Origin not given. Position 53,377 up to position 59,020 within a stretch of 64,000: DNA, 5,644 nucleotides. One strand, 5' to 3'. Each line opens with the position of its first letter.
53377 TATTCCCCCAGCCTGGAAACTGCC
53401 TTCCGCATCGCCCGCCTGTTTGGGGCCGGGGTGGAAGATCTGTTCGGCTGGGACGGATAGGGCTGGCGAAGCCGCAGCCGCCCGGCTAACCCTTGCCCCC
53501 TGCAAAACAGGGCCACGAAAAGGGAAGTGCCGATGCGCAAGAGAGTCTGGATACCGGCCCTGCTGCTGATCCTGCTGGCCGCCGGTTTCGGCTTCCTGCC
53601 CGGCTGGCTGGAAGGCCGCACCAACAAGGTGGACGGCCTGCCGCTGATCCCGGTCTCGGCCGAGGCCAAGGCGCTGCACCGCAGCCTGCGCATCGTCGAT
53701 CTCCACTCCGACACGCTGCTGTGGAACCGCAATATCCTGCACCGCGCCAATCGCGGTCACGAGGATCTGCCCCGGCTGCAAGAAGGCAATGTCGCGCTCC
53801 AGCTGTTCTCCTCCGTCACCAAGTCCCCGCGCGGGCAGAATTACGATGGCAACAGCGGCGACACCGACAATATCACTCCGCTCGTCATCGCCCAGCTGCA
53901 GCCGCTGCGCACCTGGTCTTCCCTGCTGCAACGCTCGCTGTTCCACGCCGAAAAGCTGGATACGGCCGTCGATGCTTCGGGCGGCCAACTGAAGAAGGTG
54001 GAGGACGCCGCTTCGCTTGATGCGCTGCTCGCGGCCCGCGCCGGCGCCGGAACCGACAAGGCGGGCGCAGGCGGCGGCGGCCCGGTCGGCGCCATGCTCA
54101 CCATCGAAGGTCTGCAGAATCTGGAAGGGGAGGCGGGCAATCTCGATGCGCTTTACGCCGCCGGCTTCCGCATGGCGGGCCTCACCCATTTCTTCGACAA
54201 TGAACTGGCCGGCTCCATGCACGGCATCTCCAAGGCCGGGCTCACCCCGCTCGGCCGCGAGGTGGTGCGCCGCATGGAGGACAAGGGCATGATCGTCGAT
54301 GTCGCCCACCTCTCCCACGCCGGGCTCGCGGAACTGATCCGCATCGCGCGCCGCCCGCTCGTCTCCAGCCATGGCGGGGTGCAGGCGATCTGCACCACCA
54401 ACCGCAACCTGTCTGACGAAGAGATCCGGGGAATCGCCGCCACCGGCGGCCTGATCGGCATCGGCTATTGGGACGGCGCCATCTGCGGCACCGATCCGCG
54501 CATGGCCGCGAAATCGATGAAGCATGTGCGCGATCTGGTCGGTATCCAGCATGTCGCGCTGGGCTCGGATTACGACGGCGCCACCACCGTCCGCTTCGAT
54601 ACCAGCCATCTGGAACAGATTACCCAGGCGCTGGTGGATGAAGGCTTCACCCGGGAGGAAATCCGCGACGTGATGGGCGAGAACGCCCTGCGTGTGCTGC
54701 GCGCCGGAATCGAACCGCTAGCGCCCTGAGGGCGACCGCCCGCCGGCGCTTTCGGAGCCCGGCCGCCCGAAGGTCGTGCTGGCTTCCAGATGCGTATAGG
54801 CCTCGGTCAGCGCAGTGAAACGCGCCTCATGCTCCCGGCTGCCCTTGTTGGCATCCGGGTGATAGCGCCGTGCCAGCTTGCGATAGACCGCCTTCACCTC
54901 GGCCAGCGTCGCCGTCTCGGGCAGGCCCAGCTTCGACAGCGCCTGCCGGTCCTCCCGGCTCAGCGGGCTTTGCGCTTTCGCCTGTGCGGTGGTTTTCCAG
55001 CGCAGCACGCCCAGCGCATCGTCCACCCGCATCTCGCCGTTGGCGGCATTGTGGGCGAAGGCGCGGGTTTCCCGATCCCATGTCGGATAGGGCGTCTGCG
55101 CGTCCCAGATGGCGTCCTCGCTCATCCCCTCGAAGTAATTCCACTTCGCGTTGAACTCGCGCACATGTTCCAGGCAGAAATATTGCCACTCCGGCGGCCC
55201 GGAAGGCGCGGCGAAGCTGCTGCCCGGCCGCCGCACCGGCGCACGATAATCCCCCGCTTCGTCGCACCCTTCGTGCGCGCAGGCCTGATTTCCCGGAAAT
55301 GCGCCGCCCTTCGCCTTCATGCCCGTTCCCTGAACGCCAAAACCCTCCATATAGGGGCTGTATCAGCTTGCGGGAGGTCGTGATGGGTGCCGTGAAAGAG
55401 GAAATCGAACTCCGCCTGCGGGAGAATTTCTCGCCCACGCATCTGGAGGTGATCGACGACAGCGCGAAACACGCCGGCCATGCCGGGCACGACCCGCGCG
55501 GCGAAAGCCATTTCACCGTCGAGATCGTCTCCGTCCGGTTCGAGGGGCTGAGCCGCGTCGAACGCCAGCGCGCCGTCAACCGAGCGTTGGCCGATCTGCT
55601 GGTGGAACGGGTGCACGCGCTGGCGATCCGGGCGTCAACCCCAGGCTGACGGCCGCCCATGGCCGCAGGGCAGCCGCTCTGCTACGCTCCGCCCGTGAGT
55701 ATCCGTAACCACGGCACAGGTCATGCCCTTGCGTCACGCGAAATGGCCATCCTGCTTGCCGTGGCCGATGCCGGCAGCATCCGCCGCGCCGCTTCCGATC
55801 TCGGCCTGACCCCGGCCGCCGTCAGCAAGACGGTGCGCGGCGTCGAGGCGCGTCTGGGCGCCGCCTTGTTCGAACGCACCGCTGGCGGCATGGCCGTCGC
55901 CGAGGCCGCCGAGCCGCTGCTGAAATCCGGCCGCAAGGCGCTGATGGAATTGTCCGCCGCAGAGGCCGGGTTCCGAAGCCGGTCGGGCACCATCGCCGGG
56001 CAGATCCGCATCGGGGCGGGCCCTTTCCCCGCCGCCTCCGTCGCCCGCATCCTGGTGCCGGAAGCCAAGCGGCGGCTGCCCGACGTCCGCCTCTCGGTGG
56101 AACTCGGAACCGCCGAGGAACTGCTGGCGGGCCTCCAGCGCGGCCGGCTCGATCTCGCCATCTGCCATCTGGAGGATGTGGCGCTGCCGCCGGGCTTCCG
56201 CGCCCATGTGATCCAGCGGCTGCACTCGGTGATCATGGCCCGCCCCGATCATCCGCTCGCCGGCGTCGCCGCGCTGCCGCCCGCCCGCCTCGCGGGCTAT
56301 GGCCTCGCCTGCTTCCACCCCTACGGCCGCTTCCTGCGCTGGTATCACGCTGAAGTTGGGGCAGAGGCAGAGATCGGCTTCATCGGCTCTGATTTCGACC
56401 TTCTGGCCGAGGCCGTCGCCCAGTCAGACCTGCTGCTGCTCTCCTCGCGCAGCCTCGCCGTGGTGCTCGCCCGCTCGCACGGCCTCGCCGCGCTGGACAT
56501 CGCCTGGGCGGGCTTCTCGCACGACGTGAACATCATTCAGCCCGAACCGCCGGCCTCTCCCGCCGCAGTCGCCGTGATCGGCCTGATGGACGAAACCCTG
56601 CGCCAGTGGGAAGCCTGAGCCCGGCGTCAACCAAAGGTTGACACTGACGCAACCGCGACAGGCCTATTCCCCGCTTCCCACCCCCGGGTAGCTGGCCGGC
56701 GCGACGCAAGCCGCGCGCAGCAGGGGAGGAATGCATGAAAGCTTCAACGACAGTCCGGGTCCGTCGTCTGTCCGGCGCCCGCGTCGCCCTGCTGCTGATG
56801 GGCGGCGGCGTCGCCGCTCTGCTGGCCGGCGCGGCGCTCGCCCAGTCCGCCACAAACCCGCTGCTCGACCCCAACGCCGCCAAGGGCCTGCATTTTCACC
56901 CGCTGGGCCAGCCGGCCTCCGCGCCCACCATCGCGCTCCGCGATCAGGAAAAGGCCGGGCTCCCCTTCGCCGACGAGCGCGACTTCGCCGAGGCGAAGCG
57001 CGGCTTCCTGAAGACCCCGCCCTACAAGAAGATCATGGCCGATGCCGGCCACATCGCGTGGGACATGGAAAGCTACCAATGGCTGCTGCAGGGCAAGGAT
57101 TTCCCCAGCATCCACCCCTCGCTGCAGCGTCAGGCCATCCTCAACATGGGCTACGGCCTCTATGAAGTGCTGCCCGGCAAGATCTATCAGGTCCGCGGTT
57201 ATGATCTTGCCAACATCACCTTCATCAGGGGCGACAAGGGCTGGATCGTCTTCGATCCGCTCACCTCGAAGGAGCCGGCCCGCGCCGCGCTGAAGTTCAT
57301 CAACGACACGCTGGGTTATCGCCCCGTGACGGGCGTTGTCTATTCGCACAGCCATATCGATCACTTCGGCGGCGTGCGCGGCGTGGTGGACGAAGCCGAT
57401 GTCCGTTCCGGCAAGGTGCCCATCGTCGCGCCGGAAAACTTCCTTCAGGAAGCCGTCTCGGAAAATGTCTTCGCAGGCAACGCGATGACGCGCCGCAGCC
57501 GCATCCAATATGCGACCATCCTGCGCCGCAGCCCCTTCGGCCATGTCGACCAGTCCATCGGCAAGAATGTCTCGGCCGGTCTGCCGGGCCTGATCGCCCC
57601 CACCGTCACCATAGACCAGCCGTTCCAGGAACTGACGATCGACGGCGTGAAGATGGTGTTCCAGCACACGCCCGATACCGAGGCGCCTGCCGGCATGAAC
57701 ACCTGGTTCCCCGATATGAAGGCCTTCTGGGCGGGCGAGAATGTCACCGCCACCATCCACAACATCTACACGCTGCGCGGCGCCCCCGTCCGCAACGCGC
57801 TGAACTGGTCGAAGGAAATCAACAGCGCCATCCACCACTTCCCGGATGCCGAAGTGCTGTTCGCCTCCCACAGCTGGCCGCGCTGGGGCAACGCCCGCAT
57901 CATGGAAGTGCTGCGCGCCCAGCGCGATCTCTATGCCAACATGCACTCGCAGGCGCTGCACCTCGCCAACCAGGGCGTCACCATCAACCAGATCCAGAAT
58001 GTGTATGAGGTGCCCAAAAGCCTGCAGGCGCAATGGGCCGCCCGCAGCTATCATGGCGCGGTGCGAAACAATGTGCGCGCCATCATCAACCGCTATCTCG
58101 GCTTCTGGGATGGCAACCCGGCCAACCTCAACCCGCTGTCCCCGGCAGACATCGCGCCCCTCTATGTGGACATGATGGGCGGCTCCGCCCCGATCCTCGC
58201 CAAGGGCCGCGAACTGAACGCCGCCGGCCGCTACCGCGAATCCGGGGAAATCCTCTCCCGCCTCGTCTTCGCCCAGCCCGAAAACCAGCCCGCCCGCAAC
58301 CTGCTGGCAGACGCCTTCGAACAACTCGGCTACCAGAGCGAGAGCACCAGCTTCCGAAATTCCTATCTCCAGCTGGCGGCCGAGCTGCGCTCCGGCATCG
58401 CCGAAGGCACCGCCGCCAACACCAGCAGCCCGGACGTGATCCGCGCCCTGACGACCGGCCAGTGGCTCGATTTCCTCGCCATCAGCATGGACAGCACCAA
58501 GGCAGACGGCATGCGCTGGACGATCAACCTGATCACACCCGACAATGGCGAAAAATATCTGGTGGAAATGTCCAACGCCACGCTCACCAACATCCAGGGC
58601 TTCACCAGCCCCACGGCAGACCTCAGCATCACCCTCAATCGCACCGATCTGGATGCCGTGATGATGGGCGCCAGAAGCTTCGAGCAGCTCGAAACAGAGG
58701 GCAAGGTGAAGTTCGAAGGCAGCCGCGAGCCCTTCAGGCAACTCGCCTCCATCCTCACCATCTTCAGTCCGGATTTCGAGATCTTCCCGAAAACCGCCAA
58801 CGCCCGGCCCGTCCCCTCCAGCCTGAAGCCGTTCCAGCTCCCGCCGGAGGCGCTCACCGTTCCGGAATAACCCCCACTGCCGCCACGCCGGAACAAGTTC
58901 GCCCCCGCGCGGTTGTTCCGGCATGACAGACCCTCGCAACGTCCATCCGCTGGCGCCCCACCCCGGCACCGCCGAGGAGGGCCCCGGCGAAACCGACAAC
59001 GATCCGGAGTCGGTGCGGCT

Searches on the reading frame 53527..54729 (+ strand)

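Call 12: search_protein_families(library=pfam, proteins=[window:53527-54729:+])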
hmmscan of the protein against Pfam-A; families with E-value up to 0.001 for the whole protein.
window:53527-54729:+ (400 aa): 2 families
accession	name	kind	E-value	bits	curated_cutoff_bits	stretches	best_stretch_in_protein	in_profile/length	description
PF01244.27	Peptidase_M19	-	6.2e-66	223.2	26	1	50-392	2-318/319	Membrane dipeptidase (Peptidase family M19)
PF04909.20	Amidohydro_2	-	0.00011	22.5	26.4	1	237-392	127-288/289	Amidohydrolase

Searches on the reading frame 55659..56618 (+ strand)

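Call 12: search_protein_families(library=pfam, proteins=[window:55659-56618:+])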
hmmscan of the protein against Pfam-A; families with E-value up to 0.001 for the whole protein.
window:55659-56618:+ (319 aa): 2 families
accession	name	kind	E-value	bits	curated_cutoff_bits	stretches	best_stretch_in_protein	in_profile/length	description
PF03466.25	LysR_substrate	-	4.9e-26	91.9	28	1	111-313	3-207/209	LysR substrate binding domain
PF00126.33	HTH_1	-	1.7e-15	57.1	26.6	1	27-85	2-60/60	Bacterial regulatory helix-turn-helix protein, lysR family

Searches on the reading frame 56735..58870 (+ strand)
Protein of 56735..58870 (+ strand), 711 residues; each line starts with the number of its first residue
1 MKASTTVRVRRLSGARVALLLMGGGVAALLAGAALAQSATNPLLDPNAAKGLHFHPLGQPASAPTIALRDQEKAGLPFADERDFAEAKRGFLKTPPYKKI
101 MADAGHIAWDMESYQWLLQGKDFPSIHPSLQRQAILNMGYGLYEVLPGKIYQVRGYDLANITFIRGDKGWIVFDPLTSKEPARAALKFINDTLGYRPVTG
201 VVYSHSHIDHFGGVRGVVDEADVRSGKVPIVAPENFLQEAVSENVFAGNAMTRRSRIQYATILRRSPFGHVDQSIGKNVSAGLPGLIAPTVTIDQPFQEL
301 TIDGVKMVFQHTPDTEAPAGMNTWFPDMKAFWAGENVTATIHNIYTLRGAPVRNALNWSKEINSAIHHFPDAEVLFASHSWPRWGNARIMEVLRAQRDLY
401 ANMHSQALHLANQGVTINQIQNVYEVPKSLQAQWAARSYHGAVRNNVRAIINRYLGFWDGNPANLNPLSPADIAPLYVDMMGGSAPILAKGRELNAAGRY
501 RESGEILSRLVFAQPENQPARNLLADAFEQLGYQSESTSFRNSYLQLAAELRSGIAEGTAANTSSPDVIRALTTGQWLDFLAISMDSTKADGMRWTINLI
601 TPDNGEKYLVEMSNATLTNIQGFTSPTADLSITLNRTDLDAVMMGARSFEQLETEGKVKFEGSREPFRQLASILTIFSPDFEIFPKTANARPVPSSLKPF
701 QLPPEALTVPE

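Call 12: search_protein_families(library=pfam, proteins=[window:56735-58870:+])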
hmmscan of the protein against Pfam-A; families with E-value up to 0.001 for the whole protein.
window:56735-58870:+ (711 aa): 4 families
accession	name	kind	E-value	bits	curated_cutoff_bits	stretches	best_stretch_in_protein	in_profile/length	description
PF14863.12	Alkyl_sulf_dimr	-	3.8e-48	163.9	26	1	416-554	1-139/139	Alkyl sulfatase dimerisation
PF14864.11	Alkyl_sulf_C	-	1.4e-35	122.7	27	1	562-683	1-122/125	Alkyl sulfatase C-terminal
PF00753.33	Lactamase_B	-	2.4e-14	54.2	22.7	1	157-263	4-97/196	Metallo-beta-lactamase superfamily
PF12706.13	Lactamase_B_2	-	1.2e-06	28.7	27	1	170-245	2-75/200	Beta-lactamase superfamily domain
